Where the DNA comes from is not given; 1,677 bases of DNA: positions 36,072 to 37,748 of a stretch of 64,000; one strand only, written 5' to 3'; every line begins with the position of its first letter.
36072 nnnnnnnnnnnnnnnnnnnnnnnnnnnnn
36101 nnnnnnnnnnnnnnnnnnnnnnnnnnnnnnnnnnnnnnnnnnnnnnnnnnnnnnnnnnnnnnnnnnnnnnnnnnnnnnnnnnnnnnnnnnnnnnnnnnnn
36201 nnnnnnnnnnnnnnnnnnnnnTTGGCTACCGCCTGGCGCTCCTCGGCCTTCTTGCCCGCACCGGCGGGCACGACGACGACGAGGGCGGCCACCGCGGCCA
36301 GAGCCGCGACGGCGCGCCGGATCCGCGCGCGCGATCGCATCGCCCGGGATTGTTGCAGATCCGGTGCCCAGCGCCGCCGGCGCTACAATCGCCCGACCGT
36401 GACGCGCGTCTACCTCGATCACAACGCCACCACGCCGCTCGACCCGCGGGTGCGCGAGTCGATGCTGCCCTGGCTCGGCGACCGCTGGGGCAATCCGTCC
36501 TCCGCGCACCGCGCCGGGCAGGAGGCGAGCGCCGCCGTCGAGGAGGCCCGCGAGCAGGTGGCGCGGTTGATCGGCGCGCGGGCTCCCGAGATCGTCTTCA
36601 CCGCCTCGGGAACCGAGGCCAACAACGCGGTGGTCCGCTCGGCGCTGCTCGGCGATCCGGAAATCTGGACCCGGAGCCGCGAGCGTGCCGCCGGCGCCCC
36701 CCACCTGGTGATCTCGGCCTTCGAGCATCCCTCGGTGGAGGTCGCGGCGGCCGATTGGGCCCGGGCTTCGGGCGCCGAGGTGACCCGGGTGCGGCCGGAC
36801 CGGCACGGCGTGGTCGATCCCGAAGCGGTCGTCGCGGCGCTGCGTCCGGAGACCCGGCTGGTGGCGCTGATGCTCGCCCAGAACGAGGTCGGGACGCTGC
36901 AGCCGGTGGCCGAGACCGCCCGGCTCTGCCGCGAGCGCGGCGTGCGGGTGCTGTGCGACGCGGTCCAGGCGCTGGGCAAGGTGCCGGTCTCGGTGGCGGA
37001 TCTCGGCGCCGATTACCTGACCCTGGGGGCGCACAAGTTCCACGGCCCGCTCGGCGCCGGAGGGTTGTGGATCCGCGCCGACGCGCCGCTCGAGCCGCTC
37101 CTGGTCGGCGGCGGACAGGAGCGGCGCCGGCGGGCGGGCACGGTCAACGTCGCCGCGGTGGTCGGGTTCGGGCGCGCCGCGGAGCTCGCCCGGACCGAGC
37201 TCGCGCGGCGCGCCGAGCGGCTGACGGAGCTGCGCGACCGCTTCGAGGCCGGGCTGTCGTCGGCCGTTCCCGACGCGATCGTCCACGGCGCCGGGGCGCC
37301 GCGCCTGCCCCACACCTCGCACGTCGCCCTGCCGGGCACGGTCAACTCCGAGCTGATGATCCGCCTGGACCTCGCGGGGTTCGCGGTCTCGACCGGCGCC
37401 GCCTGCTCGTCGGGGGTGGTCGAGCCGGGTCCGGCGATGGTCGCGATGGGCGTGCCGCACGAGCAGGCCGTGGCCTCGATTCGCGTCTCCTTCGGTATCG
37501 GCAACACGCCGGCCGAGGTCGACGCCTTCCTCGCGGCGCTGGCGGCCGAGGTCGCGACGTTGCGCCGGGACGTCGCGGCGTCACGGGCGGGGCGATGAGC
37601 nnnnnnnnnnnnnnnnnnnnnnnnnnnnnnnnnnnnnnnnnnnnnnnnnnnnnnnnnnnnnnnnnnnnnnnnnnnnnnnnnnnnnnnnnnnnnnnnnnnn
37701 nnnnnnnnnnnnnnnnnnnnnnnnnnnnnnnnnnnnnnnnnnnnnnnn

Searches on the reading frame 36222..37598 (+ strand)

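Call 42: search_protein_families(library=pfam, proteins=[window:36222-37598:+])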
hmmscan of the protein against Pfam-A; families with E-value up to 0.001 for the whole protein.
window:36222-37598:+ (458 aa): 3 families
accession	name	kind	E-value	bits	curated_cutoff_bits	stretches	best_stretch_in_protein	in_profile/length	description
PF00266.25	Aminotran_5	-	1.2e-72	245.4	21.5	1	63-436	1-371/371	Aminotransferase class-V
PF01212.27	Beta_elim_lyase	-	1.4e-08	34.9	27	1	103-247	31-169/288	Beta-eliminating lyase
PF00155.27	Aminotran_1_2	-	0.00054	19.7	19.7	0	107-247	45-186/361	Aminotransferase class I and II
